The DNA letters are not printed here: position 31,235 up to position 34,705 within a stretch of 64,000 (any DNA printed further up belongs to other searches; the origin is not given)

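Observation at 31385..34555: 1056-aa Asn/Ser/Tyr-rich secreted giant with SipW-type signal: candidate fibre tip or adhesin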

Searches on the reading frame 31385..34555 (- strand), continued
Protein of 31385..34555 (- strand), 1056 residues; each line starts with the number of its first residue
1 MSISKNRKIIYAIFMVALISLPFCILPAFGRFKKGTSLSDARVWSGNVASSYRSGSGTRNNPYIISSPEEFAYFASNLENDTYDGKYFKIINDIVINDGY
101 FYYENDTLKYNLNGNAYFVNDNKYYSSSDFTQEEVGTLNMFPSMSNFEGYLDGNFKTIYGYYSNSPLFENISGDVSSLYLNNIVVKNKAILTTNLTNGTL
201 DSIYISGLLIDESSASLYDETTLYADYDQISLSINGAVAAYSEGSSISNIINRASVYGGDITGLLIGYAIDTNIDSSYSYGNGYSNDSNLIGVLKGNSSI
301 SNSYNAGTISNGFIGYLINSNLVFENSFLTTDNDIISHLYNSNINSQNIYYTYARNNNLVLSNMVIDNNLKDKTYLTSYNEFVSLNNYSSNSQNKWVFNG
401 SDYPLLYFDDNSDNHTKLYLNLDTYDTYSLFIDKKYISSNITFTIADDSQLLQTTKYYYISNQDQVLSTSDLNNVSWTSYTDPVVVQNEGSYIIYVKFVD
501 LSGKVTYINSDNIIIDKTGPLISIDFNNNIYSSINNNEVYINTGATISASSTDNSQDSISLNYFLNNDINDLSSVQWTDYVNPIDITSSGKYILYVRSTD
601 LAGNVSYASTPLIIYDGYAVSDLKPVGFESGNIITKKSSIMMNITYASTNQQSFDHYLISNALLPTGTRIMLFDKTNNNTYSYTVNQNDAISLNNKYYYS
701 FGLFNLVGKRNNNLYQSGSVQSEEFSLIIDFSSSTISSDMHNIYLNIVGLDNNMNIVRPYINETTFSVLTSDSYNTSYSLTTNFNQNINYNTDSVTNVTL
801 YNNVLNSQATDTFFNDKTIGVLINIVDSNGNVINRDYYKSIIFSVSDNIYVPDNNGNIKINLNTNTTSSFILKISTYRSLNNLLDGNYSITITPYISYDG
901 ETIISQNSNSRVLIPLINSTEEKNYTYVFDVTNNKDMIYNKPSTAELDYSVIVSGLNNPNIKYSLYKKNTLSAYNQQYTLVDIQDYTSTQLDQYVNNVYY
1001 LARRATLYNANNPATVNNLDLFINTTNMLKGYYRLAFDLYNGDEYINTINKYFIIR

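Call 14: find_related_loci(query=A1, collection=genome_contigs, flank=10000)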
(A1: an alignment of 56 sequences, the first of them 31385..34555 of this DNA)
Query A1 (1056 aa) in genome_contigs; peptide patterns used: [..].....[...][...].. (x = any residue, [..] = any of these).
168 stretches matched a pattern; 123 encode a relative of the query (tblastn E <= 1e-3); the best 80 are kept; 80 distinct loci.
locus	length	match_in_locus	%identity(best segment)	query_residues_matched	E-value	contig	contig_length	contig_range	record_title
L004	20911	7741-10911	43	1-1056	0e+0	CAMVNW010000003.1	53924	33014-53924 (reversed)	MAG TPA_asm: uncultured Bacillales bacterium isolate SRR8387716_bin.72_metaWRAP_v1.3_MAG genome assembly, contig: ERZ142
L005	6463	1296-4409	38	1-1056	0e+0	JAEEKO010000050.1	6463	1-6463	MAG: Bacillales bacterium isolate Tb.RUG.195 k141_7796586_flag=1_multi=11.0000_len=6463, whole genome shotgun sequence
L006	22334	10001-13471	31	27-1056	1e-127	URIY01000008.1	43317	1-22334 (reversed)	uncultured Tenericutes bacterium isolate UMGS1045 genome assembly, contig: NODE_603_length_43317_cov_8.659701, whole gen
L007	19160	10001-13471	31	27-1056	4e-127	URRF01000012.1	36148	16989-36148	uncultured Mollicutes bacterium isolate UMGS1266 genome assembly, contig: NODE_196_length_36148_cov_11.474386, whole gen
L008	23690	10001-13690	29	2-1056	3e-124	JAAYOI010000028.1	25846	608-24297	MAG: Mollicutes bacterium isolate AS21ysBPME_343 66078_AS21, whole genome shotgun sequence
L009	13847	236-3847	29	5-1056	2e-123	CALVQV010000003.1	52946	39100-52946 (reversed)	MAG: uncultured Bacilli bacterium isolate BRZ_KF__bin17 genome assembly, contig: BRZ_KF__NODE_901_length_52946_cov_6.540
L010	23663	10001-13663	29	2-1056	4e-123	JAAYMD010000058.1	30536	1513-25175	MAG: Mollicutes bacterium isolate AS20ysBPTH_155 61582_AS20, whole genome shotgun sequence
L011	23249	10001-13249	30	25-1056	4e-120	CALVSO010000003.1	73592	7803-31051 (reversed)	MAG: uncultured Bacilli bacterium isolate BRZ_CH__bin62 genome assembly, contig: BRZ_CH__NODE_589_length_73592_cov_22.49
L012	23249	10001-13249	31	25-1056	2e-118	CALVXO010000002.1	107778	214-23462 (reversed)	MAG: uncultured Bacilli bacterium isolate BRZ_PD__bin30 genome assembly, contig: BRZ_PD__NODE_202_length_107778_cov_13.0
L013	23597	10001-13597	31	3-1056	8e-117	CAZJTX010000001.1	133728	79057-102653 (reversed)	MAG TPA_asm: uncultured Muribaculaceae bacterium isolate binchicken_co157_148 genome assembly, contig: NODE_96_length_13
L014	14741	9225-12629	31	27-1056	6e-116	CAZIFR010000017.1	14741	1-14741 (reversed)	MAG TPA_asm: uncultured Muribaculaceae bacterium isolate SRP294416_co3_757 genome assembly, contig: NODE_7221_length_147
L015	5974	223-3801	31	1-1056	5e-116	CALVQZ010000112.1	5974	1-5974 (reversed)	MAG: uncultured Bacilli bacterium isolate E09__bin297 genome assembly, contig: E09__k127_2079494, whole genome shotgun s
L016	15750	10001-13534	29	1-1056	3e-105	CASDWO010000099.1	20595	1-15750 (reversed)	uncultured bacterium isolate SI.A50.metabat-bins.20 genome assembly, contig: SI.A50.metabat-bins.20.fa_k141_396862, whol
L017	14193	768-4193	31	26-1056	9e-104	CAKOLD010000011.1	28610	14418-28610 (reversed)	MAG: uncultured Bacilli bacterium isolate REFINED_METABAT215_TOP10_CONTIGS_1500_ASSEMBLY_K77_MERGED__Hadza_MoBio_hadza-E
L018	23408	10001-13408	31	26-1056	8e-102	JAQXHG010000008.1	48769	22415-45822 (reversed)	MAG: bacterium isolate SUG1194 k141_497526, whole genome shotgun sequence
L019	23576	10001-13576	28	8-1056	8e-100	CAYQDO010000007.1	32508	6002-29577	MAG TPA_asm: uncultured Muribaculaceae bacterium isolate SRP192927_co2_736 genome assembly, contig: NODE_1701_length_325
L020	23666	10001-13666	32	3-1056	1e-99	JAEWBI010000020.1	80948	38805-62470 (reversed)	MAG: Bacillota bacterium isolate OH_PBB_246 k127_1485979, whole genome shotgun sequence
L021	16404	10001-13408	30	26-1056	1e-97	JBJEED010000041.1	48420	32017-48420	MAG: Bacilli bacterium isolate LOHA09_bin.008 NODE_324_length_48420_cov_11.943926, whole genome shotgun sequence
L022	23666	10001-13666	32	3-1056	6e-97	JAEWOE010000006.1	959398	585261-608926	MAG: Bacillota bacterium isolate OH_SBlB_51 k127_1115398, whole genome shotgun sequence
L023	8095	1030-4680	33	3-1056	3e-95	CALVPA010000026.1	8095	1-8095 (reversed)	MAG: uncultured Bacilli bacterium isolate E02__bin107 genome assembly, contig: E02__k127_181970, whole genome shotgun se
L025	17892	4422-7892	32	5-1056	2e-91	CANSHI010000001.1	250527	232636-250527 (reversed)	MAG TPA_asm: uncultured bacterium isolate SRR15510232_bin.9_metawrap_v1.3_MAG genome assembly, contig: NODE.26_length_25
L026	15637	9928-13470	31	3-1056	7e-84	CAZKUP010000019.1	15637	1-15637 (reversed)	MAG TPA_asm: uncultured Clostridium sp. isolate SRP313737_co1_172 genome assembly, contig: NODE_5762_length_15637_cov_65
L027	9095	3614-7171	28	8-1056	2e-77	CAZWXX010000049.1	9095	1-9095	MAG TPA_asm: uncultured Muribaculaceae bacterium isolate SRP287540_co1_66 genome assembly, contig: NODE_8472_length_9095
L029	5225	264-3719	29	19-1056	4e-64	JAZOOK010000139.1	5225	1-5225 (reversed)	MAG: Candidatus Coprovivens sp. isolate T1900045629_YK20190323.MAGScoT_cleanbin_000017 SGB_8053_k141_486638, whole genom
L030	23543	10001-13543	28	2-1056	4e-61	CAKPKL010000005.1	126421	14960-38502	MAG: uncultured Bacilli bacterium isolate REFINED_METABAT215_TOP10_CONTIGS_1500_ASSEMBLY_K77_MERGED__Hadza_MoBio_hadza-A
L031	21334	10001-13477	27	13-1056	2e-50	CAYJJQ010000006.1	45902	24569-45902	MAG TPA_asm: uncultured Muribaculaceae bacterium isolate ERP123703_co2_182 genome assembly, contig: NODE_397_length_4590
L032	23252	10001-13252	30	24-1056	8e-115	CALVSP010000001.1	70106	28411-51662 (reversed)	MAG: uncultured Bacilli bacterium isolate BRZ_AF__bin76 genome assembly, contig: BRZ_AF__NODE_697_length_70106_cov_10.91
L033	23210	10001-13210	30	25-1056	2e-111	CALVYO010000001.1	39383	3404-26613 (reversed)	MAG: uncultured Bacilli bacterium isolate BRZ_DM__bin25 genome assembly, contig: BRZ_DM__NODE_1516_length_39383_cov_6.82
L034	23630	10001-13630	28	3-1056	4e-74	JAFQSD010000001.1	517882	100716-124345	MAG: Bacilli bacterium isolate RGIG2101 Goat_Colon-3__c54032, whole genome shotgun sequence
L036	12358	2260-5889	28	4-1056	1e-59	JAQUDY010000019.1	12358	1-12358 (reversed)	MAG: Bacilli bacterium isolate STCSWMC_165 NODE_14714_length_12358_cov_3.033031_ST_CSWMC, whole genome shotgun sequence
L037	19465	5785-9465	32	3-1056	4e-93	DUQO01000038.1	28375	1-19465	MAG TPA_asm: Mollicutes bacterium isolate AS08sgBPME_408 187541_AS08, whole genome shotgun sequence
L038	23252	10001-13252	30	24-1056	1e-118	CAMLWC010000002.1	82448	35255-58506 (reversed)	MAG: uncultured Tenericutes bacterium isolate ERR4303194_bin.18_MetaWRAP_v1.1_MAG genome assembly, contig: NODE_167_leng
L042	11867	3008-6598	27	3-1056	3e-78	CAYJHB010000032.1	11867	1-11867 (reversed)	MAG TPA_asm: uncultured Muribaculaceae bacterium isolate ERP123703_co2_122 genome assembly, contig: NODE_3794_length_118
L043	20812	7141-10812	33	2-1056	1e-100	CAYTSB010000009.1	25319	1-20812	MAG TPA_asm: uncultured Muribaculaceae bacterium isolate SRP263991_co7_257 genome assembly, contig: NODE_2870_length_253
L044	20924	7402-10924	30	26-1056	1e-88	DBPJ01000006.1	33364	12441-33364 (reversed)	MAG TPA_asm: Bacillales bacterium UBA1423 UBA1423_contig_33219, whole genome shotgun sequence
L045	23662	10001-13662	33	4-1056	1e-30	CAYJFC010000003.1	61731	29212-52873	MAG TPA_asm: uncultured Muribaculaceae bacterium isolate ERP123703_co3_210 genome assembly, contig: NODE_449_length_6173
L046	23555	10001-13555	32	25-1056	1e-84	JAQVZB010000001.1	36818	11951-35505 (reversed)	MAG: Bacilli bacterium isolate STF2_163 NODE_2333_length_36818_cov_8.865417_Sandtown_F2, whole genome shotgun sequence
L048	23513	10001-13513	32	26-1056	5e-87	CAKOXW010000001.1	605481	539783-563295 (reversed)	MAG: uncultured Bacilli bacterium isolate REFINED_METABAT215_TOP10_CONTIGS_1500_ASSEMBLY_K77_MERGED__Hadza_MoBio_hadza-I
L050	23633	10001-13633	29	3-1056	3e-83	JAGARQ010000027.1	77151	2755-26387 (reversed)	MAG: Bacilli bacterium isolate RGIG8711 Water_deer_Colon-3__c155557, whole genome shotgun sequence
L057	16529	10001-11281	27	651-1056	5e-24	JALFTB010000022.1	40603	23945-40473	MAG: bacterium isolate SUG986 k141_5745, whole genome shotgun sequence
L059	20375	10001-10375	34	3-117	5e-11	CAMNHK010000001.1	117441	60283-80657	MAG: uncultured Bacillales bacterium isolate SRR873596_bin.89_metaWRAP_v1.3_MAG genome assembly, contig: NODE.241_length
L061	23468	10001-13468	30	25-1056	4e-86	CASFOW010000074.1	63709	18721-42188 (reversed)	uncultured bacterium isolate SI.A102.metabat-bins.216 genome assembly, contig: SI.A102.metabat-bins.216.fa_k141_466315,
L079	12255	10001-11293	26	656-1056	1e-10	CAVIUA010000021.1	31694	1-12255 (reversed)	bacterium isolate H07617-L1_cleanbin_000037 genome assembly, contig: Spades_H07617-L1_contig_822, whole genome shotgun s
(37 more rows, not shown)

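Call 27: predict_structure(alignment_id=A1)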
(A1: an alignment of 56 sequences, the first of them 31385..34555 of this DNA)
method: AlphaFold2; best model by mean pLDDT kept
length: 1056 residues; sequences in the alignment: 56
mean_pLDDT: 86.5   pTM: 0.52
mean pLDDT of the five models: 86.5, 85.5, 84.8, 84.4, 83.8
residues with pLDDT >= 90: 465; 70-90: 522; 50-70: 56; < 50: 13
segments of 3 or more residues with pLDDT < 50: 33-39
pLDDT, mean of each block of 10 residues (from residue 1): 66 88 72 46 85 93 94 92 95 88 88 87 90 89 92 91 90 95 91 96 94 69 67 89 96 91 94 96 91 95 94 92 95 91 94 84 91 91 83 85 83 70 81 84 80 84 84 90 87 90 80 86 89 84 87 75 81 82 85 89 87 88 89 90 87 90 93 91 91 91 87 82 92 90 93 86 91 82 89 85 81 83 91 85 87 88 87 82 82 89 84 87 75 81 87 89 90 78 90 86 87 80 89 91 81 90
secondary structure, 60 per line:
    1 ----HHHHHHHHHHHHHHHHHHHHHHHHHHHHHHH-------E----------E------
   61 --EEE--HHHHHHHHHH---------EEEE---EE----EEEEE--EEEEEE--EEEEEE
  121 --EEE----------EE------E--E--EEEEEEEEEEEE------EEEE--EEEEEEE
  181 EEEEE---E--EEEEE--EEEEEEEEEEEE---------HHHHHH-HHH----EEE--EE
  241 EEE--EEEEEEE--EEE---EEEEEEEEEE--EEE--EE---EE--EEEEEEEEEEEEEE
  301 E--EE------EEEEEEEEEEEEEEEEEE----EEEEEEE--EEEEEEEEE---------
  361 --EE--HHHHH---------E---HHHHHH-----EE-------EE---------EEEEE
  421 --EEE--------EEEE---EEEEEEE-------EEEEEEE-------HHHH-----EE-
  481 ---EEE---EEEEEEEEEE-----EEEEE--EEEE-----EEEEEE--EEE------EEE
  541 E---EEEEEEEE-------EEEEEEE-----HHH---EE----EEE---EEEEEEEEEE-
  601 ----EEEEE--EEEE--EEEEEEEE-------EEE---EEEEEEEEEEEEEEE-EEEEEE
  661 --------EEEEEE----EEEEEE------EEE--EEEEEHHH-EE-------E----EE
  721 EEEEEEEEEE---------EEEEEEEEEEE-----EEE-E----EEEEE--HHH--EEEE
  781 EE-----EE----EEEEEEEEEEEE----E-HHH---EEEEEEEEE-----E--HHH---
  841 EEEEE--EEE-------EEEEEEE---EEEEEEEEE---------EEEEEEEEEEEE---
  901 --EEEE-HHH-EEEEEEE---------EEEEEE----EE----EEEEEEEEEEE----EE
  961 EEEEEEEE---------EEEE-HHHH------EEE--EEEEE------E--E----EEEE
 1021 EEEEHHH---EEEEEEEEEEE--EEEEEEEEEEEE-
elements in order (helices of 4 or more, strands of 3 or more residues): H5-35 E63-65 H68-77 E87-90 E100-104 E107-112 E115-120 E123-125 E150-161 E168-171 E174-185 E192-196 E199-210 H220-225 E234-236 E239-243 E246-252 E255-257 E261-270 E273-275 E287-301 E312-329 E334-340 E343-351 H367-371 H385-390 E416-420 E423-425 E434-437 E441-447 E455-461 H469-472 E484-486 E490-499 E505-509 E512-515 E521-526 E529-531 E538-541 E545-552 E560-566 E584-586 E590-599 E605-609 E612-615 E618-625 E633-635 E639-653 E655-660 E669-674 E679-684 E691-693 E696-700 E719-730 E740-750 E756-758 E765-769 E777-782 E794-805 E818-826 E841-845 E848-850 E858-864 E868-876 E886-897 E903-906 E912-918 E928-933 E944-954 E959-968 E978-981 H983-986 E993-995 E998-1002 E1017-1024 E1031-1041 E1044-1055
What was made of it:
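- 34466..34555 (-): Giant, aa 1-30: leader. It has a basic n-region, a hydrophobic segment of about 18 aa, and then the motif P-A-F-G|R-F. The family consensus is I-P-T-L-A|R-F/Y-K-N-R. The predicted SipW-type cleavage after G30 is inferred. AF2 models it as helix 5-35 (call 27).
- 34427..34465 (-): Giant, aa 31-43: short linker. A conserved basic R-F/Y-K-N-R is followed by about 8 variable residues. pLDDT is below 50 at residues 33-39 (call 27).
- Checked: The AlphaFold2 model is folded throughout (pLDDT 86.5, call 27).
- Folded: pLDDT 86.5 (call 27).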

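Call 30: fold_search(model_id=the predicted structure, library=pdb)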
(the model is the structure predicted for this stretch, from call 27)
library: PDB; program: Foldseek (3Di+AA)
matches with E <= 10: 1791; with E <= 0.001: 101
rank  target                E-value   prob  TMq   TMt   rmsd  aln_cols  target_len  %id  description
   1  3pvm_A                2.9e-09  1.00  0.12  0.09  40.1       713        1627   10  Structure of Complement C5 in Complex with CVF (released 2011-01-19)
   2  8wa2_F                6.0e-09  1.00  0.13  0.10  29.7       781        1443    8  cryo-EM structure of native mastigonemes isolated from Chlamydomonas reinhardtii at 3.0 angstrom resolution (released 2024-04-10)
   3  9ijj_h                6.5e-09  1.00  0.10  0.08  39.0       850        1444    7  In situ structure of the central apparatus in mouse sperm axoneme. (released 2025-06-04)
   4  8ayh_C                8.1e-09  1.00  0.12  0.17  40.2       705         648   10  Structure of Complement C5 in Complex with small molecule inhibitor and CVF (released 2022-12-21)
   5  3prx_A                1.2e-08  1.00  0.12  0.09  40.0       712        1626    9  Structure of Complement C5 in Complex with CVF and SSL7 (released 2011-01-19)
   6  8wa2_E                1.3e-08  1.00  0.12  0.10  29.7       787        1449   10  cryo-EM structure of native mastigonemes isolated from Chlamydomonas reinhardtii at 3.0 angstrom resolution (released 2024-04-10)
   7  9u62_E                1.3e-08  1.00  0.10  0.08  39.9       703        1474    8  AP pathways C3 convertase C3bBbP and C3 complex (released 2026-01-14)
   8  4nen_A                1.4e-08  1.00  0.09  0.09  36.5       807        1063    9  An internal ligand-bound, metastable state of a leukocyte integrin, aXb2 (released 2014-01-15)
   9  8wa2_A                1.8e-08  1.00  0.16  0.11  17.9       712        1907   10  cryo-EM structure of native mastigonemes isolated from Chlamydomonas reinhardtii at 3.0 angstrom resolution (released 2024-04-10)
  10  8xez_A                2.1e-08  1.00  0.11  0.12  26.5       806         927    7  Cryo-EM structure of integrin ITGAV/ITGB3 complex, conformation 5 (released 2024-12-18)
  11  3g6j_A                2.2e-08  1.00  0.10  0.13  39.9       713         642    9  C3b in complex with a C3b specific Fab (released 2009-03-10)
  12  5i5k_A                3.0e-08  1.00  0.11  0.08  40.5       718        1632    9  Structure of complement C5 in complex with eculizumab (released 2016-03-16)
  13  9u60_E                3.2e-08  1.00  0.10  0.07  44.8       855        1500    7  C3 convertases zymogen C4b2 in loading state (released 2026-01-14)
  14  3prx_B                3.4e-08  1.00  0.11  0.10  40.0       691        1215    9  Structure of Complement C5 in Complex with CVF and SSL7 (released 2011-01-19)
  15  8xen_A                4.4e-08  1.00  0.11  0.13  27.3       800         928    9  Cryo-EM structure of integrin ITGAV/ITGB3 complex, conformation 4 (released 2024-12-18)
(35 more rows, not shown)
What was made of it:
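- Foldseek returns S-layer EA1 among generic multi-Ig hits (call 30).
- Tried and rejected: It returned generic multi-Ig hits (complement, integrins, mastigoneme) with TM <= 0.16 (call 30).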
